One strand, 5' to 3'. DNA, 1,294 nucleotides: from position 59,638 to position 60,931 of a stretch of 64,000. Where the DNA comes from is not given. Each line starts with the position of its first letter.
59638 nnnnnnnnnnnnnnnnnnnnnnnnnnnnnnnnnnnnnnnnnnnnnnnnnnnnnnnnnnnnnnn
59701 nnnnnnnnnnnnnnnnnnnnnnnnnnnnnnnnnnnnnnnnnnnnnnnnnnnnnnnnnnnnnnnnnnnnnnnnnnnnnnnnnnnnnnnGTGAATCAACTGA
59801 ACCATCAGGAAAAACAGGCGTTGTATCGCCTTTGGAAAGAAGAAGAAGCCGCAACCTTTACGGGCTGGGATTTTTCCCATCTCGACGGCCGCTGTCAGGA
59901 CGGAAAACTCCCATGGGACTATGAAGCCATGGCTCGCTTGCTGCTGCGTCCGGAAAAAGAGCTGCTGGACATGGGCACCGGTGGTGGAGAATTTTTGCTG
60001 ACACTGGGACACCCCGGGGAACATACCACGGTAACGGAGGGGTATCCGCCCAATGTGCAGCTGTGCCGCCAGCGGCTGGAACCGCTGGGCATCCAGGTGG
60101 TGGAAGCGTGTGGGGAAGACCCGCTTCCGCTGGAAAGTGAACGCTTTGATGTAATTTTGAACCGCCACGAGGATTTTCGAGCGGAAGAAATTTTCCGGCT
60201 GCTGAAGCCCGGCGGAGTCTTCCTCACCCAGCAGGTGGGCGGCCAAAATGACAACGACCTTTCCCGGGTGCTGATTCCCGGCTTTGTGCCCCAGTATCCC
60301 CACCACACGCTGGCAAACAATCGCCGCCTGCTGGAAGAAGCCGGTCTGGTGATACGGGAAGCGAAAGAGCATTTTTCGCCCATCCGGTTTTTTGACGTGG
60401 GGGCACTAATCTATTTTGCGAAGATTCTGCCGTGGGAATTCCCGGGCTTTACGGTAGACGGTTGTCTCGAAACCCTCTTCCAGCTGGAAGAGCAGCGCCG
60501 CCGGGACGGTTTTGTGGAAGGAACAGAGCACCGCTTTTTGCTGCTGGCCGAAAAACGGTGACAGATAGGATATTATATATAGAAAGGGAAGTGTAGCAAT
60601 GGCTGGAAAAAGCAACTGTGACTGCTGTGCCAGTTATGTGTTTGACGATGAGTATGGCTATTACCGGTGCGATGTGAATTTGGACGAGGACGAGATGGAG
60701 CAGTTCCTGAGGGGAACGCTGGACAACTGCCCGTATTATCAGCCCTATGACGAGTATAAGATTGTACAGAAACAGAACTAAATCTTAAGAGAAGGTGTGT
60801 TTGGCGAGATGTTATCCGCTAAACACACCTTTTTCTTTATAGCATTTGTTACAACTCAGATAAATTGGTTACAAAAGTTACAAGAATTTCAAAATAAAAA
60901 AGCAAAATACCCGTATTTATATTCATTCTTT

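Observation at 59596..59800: Leader peptide with mutually exclusive hairpins upstream of a SAM methyltransferase (translation-attenuation candidate)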

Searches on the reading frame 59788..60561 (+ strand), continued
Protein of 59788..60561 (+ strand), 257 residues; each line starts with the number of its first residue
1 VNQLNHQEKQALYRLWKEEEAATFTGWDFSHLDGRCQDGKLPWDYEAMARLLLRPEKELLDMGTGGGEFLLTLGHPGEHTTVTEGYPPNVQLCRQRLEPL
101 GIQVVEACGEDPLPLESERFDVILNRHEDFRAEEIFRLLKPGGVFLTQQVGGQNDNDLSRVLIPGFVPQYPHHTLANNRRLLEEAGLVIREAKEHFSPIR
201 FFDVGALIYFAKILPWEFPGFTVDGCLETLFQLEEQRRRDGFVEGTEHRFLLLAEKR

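Call 78: find_encoding_contigs(protein=P0092, flank=1500, max_places=1)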
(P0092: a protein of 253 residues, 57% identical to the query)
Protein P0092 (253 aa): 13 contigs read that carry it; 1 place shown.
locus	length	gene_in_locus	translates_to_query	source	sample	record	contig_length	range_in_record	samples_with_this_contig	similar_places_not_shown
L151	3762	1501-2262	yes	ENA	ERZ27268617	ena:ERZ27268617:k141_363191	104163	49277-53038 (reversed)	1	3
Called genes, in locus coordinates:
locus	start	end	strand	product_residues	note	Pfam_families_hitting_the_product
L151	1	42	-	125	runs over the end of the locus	-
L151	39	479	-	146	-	PF22381:Staph_reg_Sar_Rot (faint), PF01978:TrmB (weak), PF01047:MarR, PF12802:MarR_2, PF13412:HTH_24 (weak), PF13463:HTH_27 (weak), PF24034:DUF7343 (weak)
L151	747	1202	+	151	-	PF00258:Flavodoxin_1, PF03358:FMN_red (faint), PF12641:Flavodoxin_3 (weak), PF12724:Flavodoxin_5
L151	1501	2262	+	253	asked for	PF08241:Methyltransf_11, PF13649:Methyltransf_25 (weak)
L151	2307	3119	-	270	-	PF00106:adh_short, PF08659:KR, PF13561:adh_short_C2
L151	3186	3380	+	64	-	-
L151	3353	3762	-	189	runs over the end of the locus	-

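Call 79: find_encoding_contigs(protein=P0025, flank=1500, max_places=1)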
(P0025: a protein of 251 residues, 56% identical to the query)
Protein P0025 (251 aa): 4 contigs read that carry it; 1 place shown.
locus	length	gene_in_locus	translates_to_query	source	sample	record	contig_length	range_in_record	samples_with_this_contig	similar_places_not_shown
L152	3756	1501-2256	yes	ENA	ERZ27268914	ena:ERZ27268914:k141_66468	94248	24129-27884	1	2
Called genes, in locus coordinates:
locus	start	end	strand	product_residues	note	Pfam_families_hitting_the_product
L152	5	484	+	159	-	PF13302:Acetyltransf_3, PF00583:Acetyltransf_1, PF13508:Acetyltransf_7 (weak)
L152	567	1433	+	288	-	PF02517:Rce1-like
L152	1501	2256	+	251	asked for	PF08241:Methyltransf_11, PF13649:Methyltransf_25 (faint)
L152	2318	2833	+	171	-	PF00583:Acetyltransf_1, PF13673:Acetyltransf_10, PF13508:Acetyltransf_7, PF08445:FR47 (weak)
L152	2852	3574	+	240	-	PF07505:DUF5131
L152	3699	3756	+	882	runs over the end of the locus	PF01637:ATPase_2 (weak), PF25873:WHD_MalT, PF13424:TPR_12 (faint), PF13428:TPR_14 (faint), PF17874:TPR_MalT, PF00196:GerE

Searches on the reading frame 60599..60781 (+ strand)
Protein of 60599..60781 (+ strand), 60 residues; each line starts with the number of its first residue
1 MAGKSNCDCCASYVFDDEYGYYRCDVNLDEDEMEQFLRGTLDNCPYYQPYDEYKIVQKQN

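Call 4: search_protein_families(library=pfam, proteins=[window:60599-60781:+], max_evalue=0.01)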
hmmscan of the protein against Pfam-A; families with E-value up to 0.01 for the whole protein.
window:60599-60781:+ (60 aa): 1 family
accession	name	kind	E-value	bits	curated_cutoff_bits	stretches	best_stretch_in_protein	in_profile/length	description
PF20076.4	DUF6472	-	1.2e-24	86.7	27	1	4-60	1-57/57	Domain of unknown function (DUF6472)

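Call 23: search_protein_families(library=ncbifam, proteins=[window:60599-60781:+], max_evalue=0.01)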
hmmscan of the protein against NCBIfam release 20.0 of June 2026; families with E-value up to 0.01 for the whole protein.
window:60599-60781:+ (60 aa): 0 families
